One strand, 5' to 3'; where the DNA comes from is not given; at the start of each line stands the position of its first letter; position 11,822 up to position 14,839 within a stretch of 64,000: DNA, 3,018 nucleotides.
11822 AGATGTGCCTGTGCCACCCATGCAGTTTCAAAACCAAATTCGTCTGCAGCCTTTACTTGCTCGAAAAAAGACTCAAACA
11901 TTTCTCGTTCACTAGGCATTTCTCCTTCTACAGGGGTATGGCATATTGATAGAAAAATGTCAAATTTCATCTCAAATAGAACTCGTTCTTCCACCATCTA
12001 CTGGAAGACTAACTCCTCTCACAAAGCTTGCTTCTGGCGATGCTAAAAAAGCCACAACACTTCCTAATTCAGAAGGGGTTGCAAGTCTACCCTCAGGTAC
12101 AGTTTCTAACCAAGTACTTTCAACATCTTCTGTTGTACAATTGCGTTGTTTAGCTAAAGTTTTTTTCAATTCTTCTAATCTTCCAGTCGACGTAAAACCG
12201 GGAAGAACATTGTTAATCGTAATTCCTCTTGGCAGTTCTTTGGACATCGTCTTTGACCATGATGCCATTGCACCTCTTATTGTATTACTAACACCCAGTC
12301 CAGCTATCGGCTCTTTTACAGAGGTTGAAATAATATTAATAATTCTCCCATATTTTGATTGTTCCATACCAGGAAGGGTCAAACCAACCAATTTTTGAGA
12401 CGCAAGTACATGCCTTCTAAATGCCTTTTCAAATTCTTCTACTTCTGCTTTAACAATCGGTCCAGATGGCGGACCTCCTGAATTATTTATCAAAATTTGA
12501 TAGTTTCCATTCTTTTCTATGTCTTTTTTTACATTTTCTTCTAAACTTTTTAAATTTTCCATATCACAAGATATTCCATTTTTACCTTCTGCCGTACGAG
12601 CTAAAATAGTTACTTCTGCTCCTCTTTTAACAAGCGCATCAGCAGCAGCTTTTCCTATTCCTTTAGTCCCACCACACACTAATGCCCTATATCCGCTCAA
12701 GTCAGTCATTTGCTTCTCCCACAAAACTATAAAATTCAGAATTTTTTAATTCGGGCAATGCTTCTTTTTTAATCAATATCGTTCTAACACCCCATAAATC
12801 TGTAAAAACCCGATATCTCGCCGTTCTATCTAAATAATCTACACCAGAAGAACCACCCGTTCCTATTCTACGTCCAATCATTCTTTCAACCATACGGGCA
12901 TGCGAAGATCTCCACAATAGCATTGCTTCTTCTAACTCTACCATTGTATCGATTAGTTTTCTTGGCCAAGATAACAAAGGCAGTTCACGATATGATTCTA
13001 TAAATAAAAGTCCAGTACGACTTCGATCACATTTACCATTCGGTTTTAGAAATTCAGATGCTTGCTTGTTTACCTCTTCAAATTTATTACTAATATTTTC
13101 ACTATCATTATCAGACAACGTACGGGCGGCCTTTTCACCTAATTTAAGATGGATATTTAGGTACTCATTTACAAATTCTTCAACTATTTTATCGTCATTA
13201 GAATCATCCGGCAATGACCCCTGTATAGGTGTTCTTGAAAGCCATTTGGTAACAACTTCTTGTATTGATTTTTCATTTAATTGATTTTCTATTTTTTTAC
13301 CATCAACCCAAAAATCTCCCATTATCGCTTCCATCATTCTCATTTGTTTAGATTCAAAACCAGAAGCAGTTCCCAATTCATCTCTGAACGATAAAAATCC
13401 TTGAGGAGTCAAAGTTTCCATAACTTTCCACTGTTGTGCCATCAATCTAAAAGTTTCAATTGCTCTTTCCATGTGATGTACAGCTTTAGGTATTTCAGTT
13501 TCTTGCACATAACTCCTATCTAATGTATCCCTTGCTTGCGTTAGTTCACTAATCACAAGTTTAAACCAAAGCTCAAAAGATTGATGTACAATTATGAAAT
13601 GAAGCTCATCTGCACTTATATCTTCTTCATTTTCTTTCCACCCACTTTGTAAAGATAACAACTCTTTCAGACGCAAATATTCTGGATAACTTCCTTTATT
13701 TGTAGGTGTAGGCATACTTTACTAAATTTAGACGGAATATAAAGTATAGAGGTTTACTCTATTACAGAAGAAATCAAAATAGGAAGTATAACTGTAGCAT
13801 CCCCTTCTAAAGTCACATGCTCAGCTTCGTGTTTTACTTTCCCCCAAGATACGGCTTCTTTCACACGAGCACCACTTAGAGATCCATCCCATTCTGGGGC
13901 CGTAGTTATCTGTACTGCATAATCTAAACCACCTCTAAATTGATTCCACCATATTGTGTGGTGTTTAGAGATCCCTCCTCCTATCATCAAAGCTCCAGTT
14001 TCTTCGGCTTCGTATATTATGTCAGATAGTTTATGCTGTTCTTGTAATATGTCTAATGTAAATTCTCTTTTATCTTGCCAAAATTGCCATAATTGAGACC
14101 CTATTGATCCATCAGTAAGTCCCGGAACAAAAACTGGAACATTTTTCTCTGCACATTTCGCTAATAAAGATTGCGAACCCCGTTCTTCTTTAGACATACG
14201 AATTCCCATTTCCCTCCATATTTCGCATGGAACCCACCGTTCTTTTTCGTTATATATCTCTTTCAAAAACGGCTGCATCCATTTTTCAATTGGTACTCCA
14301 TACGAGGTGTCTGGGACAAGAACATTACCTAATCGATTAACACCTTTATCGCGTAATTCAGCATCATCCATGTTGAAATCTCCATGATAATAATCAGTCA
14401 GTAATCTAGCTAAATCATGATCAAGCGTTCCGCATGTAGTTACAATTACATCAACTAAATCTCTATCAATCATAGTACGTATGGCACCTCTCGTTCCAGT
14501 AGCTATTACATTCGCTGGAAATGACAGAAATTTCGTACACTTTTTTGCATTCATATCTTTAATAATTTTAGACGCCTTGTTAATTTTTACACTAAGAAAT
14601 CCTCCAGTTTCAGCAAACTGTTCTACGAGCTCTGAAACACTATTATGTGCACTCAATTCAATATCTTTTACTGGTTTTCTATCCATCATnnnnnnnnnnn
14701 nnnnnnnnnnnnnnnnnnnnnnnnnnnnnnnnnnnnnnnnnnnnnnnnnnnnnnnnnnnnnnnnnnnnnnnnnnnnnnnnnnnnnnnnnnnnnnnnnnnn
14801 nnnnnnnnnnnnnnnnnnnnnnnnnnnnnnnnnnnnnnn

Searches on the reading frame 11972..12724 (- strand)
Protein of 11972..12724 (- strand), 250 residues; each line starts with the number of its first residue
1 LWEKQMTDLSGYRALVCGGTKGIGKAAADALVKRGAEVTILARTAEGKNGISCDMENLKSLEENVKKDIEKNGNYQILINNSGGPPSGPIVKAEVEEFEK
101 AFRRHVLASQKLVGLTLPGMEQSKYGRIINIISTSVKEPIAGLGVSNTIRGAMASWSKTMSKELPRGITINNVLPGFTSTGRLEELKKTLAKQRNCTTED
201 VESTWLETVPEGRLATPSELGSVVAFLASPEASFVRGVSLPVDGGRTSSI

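Call 4: search_protein_families(library=pfam, proteins=[window:11972-12724:-], max_evalue=0.01)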
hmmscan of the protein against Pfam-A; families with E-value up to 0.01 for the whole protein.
window:11972-12724:- (250 aa): 3 families
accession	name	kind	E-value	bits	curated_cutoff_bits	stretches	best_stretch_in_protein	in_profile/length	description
PF13561.12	adh_short_C2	-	6.8e-31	108.1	27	1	21-246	6-235/236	Enoyl-(Acyl carrier protein) reductase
PF00106.31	adh_short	-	4.2e-27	95.3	26.6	1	14-188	3-192/195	short chain dehydrogenase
PF08659.16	KR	-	0.00079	19.8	22.6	1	15-66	4-56/180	KR domain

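Call 5: search_protein_families(library=ncbifam, proteins=[window:11972-12724:-], max_evalue=0.01)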
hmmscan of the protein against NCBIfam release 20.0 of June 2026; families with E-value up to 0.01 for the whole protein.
window:11972-12724:- (250 aa): 209 families (the best 25 are shown)
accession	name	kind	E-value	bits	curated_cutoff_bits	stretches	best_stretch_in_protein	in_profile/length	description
NF006212.0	PRK08339.1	equivalog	5.4e-46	157.3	339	1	7-250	4-262/263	short chain dehydrogenase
NF005559.1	PRK07231.1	subfamily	1.2e-42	146.1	215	1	9-247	2-248/249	glucose 1-dehydrogenase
NF005095.0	PRK06523.1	subfamily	3e-42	144.9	231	1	5-248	4-259/261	oxidoreductase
NF005893.0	PRK07856.1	equivalog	2.7e-35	121.9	255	1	5-245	3-240/255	SDR family oxidoreductase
NF009466.0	PRK12826.1-2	subfamily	9.1e-34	117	222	1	13-247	5-245/248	3-oxoacyl-ACP reductase FabG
NF004779.0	PRK06125.1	subfamily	2.7e-32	112.3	261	1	8-248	4-255/259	short-chain dehydrogenase/reductase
NF009093.0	PRK12429.1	subfamily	1.7e-31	109.4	258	1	9-246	3-256/259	3-hydroxybutyrate dehydrogenase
NF004198.0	PRK05653.1-3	equivalog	2.1e-31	109.3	296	1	7-246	3-246/248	3-oxoacyl-ACP reductase FabG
NF052558.1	MBtsdlDhBudC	equivalog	3e-31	108.9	270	1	14-249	6-244/250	meso-2,3-butanediol dehydrogenase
TIGR01963.1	PHB_DH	subfamily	3.7e-31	108.3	307.05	1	14-247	4-253/255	3-hydroxybutyrate dehydrogenase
TIGR01830.1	3oxo_ACP_reduc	equivalog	5.6e-30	104.8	297.75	1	14-245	1-237/239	3-oxoacyl-[acyl-carrier-protein] reductase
NF009464.0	PRK12824.1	subfamily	6.3e-30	104.6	269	1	14-246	5-242/245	3-oxoacyl-ACP reductase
NF004197.0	PRK05653.1-1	equivalog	9.1e-30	104.1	332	1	8-247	4-247/249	3-oxoacyl-ACP reductase FabG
NF005753.0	PRK07577.1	equivalog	1.1e-29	103.7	310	1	13-246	5-232/237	SDR family oxidoreductase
TIGR03206.1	benzo_BadH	equivalog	3.2e-29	102.1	431.2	1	13-247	5-249/250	2-hydroxycyclohexanecarboxyl-CoA dehydrogenase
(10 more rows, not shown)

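Call 49: search_solved_structures(query=window:11972-12724:-, max_evalue=1e-20)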
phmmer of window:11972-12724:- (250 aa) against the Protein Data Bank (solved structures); distinct sequences matched with E-value up to 1e-20: 41.
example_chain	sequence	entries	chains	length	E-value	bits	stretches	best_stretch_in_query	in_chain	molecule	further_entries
5va8_A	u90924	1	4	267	9.1e-38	133.2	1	9-246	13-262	Short-chain dehydrogenase/reductase SDR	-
1o5i_A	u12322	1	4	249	1.8e-34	122.5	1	14-246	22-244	3-oxoacyl-(acyl carrier protein) reductase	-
5vps_A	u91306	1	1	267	2e-33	119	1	9-246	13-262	Short-chain dehydrogenase/reductase SDR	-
5idx_A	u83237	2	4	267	7e-33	117.3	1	9-246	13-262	Short-chain dehydrogenase/reductase SDR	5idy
6jh7_A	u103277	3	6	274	8.2e-30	107.2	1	51-249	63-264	Short chain dehydrogenase family protein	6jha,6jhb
4wjz_A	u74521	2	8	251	1.9e-28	102.8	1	5-246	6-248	3-oxoacyl-[acyl-carrier-protein] reductase FabG | 3-oxoacyl-[acyl-carrier protein] reductase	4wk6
2z1n_A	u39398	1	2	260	2e-28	102.7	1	9-245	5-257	dehydrogenase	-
5end_A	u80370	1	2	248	3.6e-28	101.8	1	5-246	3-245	3-oxoacyl-[acyl-carrier-protein] reductase FabG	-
3rro_A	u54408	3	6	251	5.7e-28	101.2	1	5-246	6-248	3-ketoacyl-(acyl-carrier-protein) reductase | 3-oxoacyl-[acyl-carrier protein] reductase | 3-oxoacyl-[acyl-carrier-protein] reductase FabG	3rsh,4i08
3tzc_A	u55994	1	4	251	5.8e-28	101.2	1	5-246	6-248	3-oxoacyl-[acyl-carrier protein] reductase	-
3op4_A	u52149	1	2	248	6.1e-28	101.1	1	5-246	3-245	3-oxoacyl-[acyl-carrier protein] reductase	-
3tzk_A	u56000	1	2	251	3.3e-27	98.7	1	5-246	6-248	3-oxoacyl-[acyl-carrier protein] reductase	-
3u09_A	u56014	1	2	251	4e-27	98.4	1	5-246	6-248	3-oxoacyl-[acyl-carrier-protein] reductase FabG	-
3tzh_A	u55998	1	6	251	8.9e-27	97.3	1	5-246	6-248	3-oxoacyl-[acyl-carrier protein] reductase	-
9fe6_A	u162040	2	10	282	1.2e-25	93.5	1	8-246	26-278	SDR family oxidoreductase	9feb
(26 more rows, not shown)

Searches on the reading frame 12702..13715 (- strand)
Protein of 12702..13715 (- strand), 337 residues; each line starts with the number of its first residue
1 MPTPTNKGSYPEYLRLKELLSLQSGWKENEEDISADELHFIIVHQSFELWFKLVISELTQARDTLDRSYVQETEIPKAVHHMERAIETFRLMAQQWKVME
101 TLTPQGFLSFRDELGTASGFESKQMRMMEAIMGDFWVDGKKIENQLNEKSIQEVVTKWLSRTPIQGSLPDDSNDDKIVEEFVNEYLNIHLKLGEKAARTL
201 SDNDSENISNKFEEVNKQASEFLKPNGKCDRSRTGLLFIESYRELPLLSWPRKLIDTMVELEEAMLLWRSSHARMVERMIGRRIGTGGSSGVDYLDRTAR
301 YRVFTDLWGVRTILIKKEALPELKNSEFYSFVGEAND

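Call 4: search_protein_families(library=pfam, proteins=[window:12702-13715:-], max_evalue=0.01)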
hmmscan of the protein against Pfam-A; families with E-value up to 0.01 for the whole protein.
window:12702-13715:- (337 aa): 1 family
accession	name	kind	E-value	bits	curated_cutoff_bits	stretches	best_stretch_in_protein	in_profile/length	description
PF03301.18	Trp_dioxygenase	-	2.3e-56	192.1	34.9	1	9-314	16-346/346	Tryptophan 2,3-dioxygenase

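Call 5: search_protein_families(library=ncbifam, proteins=[window:12702-13715:-], max_evalue=0.01)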
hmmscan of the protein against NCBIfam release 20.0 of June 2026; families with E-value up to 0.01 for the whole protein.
window:12702-13715:- (337 aa): 2 families
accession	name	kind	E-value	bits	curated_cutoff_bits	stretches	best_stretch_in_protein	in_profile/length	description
TIGR03036.1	trp_2_3_diox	equivalog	5e-47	160.5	390.7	2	7-134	5-122/264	tryptophan 2,3-dioxygenase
NF004643.0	PRK05989.2-1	equivalog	0.0025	15.7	1926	1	25-148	266-386/1184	cobaltochelatase subunit CobN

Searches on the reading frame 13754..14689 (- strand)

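Call 93: search_protein_families(library=pfam, proteins=[window:13754-14689:-], max_evalue=0.0001)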
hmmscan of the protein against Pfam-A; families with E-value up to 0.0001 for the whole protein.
window:13754-14689:- (311 aa): 1 family
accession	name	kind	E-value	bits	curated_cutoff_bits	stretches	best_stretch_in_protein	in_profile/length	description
PF01916.23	DS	-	9.6e-107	357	27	1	20-308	1-287/288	Deoxyhypusine synthase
